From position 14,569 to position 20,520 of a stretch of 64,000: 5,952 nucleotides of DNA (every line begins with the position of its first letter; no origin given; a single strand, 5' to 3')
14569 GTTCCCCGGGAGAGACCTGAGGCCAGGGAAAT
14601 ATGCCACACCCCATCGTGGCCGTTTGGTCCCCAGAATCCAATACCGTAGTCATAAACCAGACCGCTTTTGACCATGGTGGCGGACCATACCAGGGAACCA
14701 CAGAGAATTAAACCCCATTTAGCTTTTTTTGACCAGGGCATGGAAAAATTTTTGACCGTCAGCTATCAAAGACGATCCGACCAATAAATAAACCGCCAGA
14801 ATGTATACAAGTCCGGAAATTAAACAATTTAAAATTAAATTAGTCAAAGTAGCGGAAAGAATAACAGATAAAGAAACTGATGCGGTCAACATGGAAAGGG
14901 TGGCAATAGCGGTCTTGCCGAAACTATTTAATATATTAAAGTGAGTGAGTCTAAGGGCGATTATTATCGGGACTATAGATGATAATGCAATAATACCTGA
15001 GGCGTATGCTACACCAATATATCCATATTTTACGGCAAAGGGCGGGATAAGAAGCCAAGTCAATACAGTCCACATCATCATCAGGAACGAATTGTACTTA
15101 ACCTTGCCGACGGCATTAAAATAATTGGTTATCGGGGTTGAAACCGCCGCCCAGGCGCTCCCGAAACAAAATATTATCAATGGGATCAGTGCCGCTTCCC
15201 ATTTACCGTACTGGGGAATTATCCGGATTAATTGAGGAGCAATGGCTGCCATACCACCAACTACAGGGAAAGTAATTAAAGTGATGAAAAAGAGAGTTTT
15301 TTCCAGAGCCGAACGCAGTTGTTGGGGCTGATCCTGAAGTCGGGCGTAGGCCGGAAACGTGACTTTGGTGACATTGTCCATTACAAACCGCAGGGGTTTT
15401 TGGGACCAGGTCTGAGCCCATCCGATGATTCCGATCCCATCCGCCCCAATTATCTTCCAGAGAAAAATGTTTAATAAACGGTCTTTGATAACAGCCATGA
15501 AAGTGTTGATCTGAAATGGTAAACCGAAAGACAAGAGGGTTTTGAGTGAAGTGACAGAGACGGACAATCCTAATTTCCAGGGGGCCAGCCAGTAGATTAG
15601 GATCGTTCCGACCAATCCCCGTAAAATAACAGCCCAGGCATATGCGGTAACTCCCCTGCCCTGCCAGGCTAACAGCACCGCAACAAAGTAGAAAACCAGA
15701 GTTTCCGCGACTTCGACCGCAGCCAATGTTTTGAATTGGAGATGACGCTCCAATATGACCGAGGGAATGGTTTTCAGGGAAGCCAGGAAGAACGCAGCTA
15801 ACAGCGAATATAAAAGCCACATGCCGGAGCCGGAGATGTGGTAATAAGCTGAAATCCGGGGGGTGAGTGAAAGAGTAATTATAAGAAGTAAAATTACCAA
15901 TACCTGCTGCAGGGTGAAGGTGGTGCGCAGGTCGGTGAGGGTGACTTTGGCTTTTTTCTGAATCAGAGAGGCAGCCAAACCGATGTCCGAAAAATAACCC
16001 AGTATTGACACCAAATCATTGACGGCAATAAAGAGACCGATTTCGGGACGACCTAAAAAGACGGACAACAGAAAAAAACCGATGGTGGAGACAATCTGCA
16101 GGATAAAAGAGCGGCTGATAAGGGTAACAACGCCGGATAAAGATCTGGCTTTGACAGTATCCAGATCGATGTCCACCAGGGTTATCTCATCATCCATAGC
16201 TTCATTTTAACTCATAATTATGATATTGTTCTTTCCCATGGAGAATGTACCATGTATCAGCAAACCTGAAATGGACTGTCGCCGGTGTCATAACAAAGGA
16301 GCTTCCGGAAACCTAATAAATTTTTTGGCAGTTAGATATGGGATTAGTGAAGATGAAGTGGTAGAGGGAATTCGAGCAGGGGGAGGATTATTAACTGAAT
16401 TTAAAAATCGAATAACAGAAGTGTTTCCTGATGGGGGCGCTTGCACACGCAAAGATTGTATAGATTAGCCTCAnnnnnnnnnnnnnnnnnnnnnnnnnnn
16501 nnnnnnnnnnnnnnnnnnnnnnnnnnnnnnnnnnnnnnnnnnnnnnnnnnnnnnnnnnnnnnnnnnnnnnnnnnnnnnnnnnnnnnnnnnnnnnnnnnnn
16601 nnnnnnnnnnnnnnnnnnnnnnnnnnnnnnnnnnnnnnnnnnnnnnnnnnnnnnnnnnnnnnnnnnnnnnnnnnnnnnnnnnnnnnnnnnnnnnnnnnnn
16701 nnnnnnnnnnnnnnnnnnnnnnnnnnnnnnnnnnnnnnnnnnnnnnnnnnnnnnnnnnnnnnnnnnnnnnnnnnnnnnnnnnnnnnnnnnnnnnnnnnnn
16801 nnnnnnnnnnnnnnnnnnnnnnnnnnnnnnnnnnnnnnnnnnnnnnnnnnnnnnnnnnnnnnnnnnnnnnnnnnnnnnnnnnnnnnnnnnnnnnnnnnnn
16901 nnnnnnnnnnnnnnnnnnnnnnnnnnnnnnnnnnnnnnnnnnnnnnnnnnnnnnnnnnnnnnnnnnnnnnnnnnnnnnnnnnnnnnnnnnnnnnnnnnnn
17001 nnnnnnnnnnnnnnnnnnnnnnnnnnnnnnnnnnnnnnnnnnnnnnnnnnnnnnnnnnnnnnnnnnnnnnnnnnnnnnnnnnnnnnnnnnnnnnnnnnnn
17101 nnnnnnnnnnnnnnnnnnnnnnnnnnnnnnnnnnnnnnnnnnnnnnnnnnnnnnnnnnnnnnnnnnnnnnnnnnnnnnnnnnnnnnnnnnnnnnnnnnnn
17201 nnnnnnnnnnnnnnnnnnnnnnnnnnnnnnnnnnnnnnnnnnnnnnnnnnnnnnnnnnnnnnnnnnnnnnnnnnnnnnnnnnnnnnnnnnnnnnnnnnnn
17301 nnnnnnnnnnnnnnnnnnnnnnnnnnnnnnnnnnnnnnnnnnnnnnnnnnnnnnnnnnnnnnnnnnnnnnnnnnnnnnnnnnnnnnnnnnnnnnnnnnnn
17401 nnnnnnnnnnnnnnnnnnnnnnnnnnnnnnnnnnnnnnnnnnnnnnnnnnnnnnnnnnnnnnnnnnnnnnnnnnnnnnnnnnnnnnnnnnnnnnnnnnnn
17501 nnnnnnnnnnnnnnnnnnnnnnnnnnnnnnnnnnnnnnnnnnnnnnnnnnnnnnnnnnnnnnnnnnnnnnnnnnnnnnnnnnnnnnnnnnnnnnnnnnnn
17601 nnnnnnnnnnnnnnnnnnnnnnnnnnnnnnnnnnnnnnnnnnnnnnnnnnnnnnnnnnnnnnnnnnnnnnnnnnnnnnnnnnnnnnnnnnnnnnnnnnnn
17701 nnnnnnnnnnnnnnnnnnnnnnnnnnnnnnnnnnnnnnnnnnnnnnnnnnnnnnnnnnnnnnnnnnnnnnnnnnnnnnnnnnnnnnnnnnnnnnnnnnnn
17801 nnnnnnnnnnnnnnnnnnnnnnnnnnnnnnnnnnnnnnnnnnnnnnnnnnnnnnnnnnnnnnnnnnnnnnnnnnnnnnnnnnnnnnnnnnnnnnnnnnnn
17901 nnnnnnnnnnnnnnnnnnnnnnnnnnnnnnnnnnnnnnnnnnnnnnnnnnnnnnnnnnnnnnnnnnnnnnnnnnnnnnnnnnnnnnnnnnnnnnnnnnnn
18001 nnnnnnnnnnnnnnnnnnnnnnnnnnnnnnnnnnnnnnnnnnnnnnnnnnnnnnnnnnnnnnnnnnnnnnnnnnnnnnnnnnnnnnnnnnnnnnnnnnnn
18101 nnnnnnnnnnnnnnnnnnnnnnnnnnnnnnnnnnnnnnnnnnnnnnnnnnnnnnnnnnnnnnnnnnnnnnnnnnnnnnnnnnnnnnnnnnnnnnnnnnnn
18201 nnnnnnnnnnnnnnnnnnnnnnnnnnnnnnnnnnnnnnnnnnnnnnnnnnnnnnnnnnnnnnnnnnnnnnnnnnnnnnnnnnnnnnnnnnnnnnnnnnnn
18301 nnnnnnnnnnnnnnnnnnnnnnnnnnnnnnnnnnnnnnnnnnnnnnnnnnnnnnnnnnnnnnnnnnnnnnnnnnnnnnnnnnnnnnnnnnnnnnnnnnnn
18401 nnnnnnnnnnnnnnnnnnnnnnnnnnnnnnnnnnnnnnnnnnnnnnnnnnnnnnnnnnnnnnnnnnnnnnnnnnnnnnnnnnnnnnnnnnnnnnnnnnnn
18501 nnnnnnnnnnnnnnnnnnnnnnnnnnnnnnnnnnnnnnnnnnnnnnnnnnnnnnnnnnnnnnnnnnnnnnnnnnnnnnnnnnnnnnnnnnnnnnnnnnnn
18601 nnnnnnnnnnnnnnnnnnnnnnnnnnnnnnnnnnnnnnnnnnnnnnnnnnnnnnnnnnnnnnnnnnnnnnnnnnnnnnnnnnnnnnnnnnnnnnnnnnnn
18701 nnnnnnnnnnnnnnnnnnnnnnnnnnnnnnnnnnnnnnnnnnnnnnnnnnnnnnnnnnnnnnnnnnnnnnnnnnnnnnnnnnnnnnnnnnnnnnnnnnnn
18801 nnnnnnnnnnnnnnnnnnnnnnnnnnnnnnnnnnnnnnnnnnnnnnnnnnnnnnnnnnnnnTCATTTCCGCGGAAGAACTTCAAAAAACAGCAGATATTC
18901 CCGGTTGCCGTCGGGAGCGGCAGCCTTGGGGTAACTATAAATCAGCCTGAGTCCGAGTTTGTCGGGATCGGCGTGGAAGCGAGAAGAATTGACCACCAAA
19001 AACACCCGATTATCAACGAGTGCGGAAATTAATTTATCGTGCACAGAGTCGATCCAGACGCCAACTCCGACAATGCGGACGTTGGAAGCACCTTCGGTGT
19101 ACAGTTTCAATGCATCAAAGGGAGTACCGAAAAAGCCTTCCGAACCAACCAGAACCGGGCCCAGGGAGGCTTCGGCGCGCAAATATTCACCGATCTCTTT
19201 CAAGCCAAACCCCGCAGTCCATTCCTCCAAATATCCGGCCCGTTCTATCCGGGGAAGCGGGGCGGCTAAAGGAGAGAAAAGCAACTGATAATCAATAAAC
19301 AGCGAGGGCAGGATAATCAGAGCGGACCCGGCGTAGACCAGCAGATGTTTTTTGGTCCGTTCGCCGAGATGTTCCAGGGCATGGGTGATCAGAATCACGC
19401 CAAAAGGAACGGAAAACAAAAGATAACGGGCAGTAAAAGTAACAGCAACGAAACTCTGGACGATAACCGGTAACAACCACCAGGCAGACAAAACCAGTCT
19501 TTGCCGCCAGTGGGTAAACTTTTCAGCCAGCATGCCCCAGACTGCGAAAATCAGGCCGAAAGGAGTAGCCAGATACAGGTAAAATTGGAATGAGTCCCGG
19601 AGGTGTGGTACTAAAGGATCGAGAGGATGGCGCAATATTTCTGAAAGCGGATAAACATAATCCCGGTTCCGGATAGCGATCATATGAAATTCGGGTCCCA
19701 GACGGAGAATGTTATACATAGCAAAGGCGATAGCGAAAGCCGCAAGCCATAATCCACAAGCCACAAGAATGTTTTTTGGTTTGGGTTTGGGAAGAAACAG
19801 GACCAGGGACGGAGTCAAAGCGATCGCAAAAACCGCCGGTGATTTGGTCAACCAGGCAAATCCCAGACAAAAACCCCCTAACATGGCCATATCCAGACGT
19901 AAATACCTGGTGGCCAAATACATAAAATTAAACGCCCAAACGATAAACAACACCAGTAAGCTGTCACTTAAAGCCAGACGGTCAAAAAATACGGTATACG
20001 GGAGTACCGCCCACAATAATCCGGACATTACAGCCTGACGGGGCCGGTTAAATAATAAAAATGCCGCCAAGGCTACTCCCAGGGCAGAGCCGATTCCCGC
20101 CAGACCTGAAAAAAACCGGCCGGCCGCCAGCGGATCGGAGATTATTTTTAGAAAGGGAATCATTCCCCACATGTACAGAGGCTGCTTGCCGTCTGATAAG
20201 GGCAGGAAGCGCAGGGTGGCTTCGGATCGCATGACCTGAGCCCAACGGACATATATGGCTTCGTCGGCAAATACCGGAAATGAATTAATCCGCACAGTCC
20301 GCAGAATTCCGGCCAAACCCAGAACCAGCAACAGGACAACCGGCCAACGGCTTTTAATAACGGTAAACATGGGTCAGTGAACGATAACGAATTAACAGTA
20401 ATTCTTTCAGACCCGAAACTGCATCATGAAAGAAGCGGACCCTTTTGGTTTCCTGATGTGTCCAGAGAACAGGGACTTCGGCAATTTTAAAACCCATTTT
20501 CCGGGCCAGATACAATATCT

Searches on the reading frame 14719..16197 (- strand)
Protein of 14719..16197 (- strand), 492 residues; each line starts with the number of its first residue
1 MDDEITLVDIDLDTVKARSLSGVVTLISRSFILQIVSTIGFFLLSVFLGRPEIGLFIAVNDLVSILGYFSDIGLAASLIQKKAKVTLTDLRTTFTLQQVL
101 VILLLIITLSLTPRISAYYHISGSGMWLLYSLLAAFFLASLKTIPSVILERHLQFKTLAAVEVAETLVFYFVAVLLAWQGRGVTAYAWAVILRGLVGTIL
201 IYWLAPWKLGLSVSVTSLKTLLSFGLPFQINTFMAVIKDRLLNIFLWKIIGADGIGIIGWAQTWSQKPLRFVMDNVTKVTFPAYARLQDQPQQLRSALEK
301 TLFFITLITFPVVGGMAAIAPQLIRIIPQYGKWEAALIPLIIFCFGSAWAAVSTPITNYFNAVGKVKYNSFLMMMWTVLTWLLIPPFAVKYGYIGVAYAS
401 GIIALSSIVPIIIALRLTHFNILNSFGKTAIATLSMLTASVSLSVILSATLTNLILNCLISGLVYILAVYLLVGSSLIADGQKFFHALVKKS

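Call 66: search_protein_families(library=pfam, proteins=[window:14719-16197:-], max_evalue=0.001)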
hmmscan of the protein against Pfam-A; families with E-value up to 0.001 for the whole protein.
window:14719-16197:- (492 aa): 2 families
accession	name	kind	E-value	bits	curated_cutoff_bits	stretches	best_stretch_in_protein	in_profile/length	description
PF13440.11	Polysacc_synt_3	-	1.2e-45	156.5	23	1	47-327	5-283/293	Polysaccharide biosynthesis protein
PF01943.22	Polysacc_synt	-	2.1e-12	47.5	28.2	1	21-288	3-274/274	Polysaccharide biosynthesis protein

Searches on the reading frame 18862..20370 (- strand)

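Call 66: search_protein_families(library=pfam, proteins=[window:18862-20370:-], max_evalue=0.001)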
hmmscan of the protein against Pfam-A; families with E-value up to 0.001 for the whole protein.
window:18862-20370:- (502 aa): 2 families
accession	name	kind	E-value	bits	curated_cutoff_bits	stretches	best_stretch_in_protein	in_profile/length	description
PF13231.12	PMT_2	-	1.8e-07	31.9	26.1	1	64-217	4-152/160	Dolichyl-phosphate-mannose-protein mannosyltransferase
PF02366.24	PMT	-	6.4e-07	29.6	22.7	1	61-186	61-192/245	Dolichyl-phosphate-mannose-protein mannosyltransferase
